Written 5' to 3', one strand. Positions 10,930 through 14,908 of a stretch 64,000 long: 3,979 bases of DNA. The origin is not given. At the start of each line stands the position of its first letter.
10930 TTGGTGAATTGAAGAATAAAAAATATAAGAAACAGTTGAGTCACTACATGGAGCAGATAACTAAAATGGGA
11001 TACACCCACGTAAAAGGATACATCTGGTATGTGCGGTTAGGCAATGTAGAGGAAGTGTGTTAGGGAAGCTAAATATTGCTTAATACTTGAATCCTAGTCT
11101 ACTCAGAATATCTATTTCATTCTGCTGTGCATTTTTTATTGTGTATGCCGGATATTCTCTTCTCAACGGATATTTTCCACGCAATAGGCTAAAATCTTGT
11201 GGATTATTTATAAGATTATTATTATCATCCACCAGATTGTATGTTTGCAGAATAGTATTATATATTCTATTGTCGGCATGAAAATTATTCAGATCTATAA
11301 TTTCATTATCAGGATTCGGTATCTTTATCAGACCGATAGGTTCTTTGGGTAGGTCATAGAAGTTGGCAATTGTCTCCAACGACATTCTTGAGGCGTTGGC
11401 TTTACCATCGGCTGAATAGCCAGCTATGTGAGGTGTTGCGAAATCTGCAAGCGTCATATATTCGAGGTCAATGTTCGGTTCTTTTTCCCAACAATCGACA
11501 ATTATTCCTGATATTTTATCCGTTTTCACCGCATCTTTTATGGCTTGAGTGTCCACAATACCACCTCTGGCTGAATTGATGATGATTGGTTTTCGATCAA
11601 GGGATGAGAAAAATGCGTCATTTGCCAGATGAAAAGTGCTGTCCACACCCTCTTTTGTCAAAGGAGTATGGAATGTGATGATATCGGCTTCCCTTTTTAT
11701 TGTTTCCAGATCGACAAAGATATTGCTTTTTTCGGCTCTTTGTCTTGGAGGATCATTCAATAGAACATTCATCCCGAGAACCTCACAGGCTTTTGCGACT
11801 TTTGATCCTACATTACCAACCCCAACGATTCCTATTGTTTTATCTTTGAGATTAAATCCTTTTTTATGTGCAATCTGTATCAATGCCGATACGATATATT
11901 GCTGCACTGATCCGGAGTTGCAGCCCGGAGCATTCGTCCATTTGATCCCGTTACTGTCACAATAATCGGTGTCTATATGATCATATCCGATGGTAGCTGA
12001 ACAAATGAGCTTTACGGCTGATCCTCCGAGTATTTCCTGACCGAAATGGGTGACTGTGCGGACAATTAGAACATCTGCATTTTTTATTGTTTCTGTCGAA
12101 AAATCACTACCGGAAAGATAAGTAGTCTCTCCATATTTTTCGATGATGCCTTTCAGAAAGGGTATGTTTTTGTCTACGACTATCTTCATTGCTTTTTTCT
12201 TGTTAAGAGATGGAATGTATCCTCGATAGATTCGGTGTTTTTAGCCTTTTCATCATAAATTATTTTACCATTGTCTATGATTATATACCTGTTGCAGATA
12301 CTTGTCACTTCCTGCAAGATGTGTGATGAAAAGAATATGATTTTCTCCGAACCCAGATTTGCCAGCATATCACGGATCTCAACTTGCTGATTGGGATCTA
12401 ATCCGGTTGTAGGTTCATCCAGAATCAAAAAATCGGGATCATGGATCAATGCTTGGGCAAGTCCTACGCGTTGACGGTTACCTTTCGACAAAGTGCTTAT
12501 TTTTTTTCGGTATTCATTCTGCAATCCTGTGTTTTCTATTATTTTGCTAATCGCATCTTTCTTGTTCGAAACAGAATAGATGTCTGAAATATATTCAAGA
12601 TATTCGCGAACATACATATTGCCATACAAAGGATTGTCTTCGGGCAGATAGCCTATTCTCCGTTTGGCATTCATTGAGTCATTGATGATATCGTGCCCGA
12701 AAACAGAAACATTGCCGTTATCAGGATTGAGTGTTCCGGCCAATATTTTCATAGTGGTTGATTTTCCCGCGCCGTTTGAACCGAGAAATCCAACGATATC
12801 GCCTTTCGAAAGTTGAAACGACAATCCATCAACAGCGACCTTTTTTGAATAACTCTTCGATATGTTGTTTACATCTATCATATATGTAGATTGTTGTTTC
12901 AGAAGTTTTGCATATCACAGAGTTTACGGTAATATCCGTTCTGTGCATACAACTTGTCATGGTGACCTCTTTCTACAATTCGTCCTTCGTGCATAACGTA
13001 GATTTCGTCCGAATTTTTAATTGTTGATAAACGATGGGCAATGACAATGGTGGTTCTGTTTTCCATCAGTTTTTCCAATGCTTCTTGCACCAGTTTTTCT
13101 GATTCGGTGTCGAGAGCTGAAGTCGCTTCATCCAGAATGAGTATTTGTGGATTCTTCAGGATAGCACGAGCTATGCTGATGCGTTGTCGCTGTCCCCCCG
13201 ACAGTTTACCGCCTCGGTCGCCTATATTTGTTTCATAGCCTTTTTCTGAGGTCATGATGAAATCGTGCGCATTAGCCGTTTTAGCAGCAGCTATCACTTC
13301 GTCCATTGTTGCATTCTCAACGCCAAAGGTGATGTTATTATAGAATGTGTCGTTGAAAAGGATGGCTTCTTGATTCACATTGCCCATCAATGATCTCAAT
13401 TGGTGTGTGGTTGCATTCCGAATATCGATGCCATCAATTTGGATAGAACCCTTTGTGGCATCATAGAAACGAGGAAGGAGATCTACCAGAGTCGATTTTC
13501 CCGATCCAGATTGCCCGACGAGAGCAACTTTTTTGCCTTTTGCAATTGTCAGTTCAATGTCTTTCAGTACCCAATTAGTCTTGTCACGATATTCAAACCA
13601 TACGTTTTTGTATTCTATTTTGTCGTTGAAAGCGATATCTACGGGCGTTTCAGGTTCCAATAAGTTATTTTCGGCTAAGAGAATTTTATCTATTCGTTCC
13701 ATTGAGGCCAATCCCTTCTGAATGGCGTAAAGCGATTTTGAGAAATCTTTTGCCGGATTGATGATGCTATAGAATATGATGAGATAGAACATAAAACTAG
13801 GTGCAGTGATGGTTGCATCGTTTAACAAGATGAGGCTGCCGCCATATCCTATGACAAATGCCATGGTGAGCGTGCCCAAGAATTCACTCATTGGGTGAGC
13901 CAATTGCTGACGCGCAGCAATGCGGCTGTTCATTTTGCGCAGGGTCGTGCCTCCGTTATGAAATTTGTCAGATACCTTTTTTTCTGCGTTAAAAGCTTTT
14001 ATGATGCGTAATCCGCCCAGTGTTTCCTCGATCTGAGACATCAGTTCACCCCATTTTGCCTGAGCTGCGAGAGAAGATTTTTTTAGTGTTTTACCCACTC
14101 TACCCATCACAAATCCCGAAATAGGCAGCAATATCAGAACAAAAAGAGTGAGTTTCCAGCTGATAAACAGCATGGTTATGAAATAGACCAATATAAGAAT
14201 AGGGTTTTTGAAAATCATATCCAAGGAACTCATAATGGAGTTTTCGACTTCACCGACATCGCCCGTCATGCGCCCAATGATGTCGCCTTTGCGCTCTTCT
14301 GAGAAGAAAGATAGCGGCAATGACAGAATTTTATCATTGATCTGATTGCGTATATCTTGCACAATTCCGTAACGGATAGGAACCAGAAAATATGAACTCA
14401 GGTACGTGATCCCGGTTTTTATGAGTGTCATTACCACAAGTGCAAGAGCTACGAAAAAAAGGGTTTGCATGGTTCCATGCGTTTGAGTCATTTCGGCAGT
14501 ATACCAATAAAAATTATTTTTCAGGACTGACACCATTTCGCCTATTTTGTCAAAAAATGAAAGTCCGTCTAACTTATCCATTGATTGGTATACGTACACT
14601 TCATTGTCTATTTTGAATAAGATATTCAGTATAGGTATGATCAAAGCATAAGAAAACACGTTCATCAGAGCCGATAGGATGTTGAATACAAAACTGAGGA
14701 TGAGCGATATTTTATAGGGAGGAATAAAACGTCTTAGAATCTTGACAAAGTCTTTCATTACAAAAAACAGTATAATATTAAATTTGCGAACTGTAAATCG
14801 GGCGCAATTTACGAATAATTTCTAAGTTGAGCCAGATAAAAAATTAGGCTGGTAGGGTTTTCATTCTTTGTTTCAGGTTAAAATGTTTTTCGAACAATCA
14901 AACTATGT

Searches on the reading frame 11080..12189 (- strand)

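Call 53: search_protein_families(library=pfam, max_evalue=0.00001, proteins=[window:11080-12189:-])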
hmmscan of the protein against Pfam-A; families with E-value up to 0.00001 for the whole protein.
window:11080-12189:- (369 aa): 3 families
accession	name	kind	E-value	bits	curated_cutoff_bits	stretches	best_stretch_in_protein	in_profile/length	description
PF02826.25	2-Hacid_dh_C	-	1.1e-33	116.5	25.1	1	108-256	28-178/178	D-isomer specific 2-hydroxyacid dehydrogenase, NAD binding domain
PF00389.36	2-Hacid_dh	-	1.9e-16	60.4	24.6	1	32-279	34-125/134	D-isomer specific 2-hydroxyacid dehydrogenase, catalytic domain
PF11890.14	DUF3410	-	4.7e-11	42.8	31.4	1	290-366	2-81/81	Domain of unknown function (DUF3410)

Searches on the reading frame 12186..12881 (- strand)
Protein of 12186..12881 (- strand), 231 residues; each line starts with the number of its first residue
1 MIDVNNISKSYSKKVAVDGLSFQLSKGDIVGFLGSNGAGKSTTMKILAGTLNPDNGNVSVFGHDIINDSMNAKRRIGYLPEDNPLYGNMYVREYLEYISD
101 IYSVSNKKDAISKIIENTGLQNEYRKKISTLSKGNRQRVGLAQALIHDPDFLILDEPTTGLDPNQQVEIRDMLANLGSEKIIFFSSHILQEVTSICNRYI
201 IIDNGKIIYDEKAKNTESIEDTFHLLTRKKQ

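Call 53: search_protein_families(library=pfam, max_evalue=0.00001, proteins=[window:12186-12881:-])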
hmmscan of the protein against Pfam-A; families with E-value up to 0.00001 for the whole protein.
window:12186-12881:- (231 aa): 2 families
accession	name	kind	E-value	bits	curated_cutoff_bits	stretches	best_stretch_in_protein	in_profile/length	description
PF00005.33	ABC_tran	-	1.6e-32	113.4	25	1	18-159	2-137/137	ABC transporter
PF13304.12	AAA_21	-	2.5e-09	38.1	27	1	91-188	182-299/304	AAA domain, putative AbiEii toxin, Type IV TA system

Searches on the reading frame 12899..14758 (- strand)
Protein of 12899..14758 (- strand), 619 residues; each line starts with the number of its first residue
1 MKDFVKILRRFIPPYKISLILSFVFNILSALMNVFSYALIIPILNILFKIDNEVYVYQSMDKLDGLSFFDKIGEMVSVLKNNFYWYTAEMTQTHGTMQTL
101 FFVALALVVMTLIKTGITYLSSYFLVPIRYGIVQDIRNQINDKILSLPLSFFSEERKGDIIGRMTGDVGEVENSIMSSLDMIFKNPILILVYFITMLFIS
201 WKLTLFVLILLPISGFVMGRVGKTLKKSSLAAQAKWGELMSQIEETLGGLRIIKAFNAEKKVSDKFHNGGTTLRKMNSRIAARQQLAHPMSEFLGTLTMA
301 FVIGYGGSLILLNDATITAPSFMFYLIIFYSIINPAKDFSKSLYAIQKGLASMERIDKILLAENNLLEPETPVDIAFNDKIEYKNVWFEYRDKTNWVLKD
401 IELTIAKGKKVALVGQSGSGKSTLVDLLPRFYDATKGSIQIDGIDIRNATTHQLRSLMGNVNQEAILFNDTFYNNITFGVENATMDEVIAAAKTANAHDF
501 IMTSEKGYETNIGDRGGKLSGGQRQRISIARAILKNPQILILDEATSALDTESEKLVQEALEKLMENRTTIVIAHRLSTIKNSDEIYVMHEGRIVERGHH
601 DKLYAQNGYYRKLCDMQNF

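Call 53: search_protein_families(library=pfam, max_evalue=0.00001, proteins=[window:12899-14758:-])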
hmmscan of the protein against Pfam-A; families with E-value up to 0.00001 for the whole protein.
window:12899-14758:- (619 aa): 3 families
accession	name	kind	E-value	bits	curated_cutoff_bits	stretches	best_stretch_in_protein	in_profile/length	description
PF00664.28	ABC_membrane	-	1.1e-38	134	28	1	19-329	1-271/274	ABC transporter transmembrane region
PF00005.33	ABC_tran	-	1.9e-32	113.2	25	1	398-547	1-137/137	ABC transporter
PF02463.25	SMC_N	-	2.1e-08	34.3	40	1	466-590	135-212/220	RecF/RecN/SMC N terminal domain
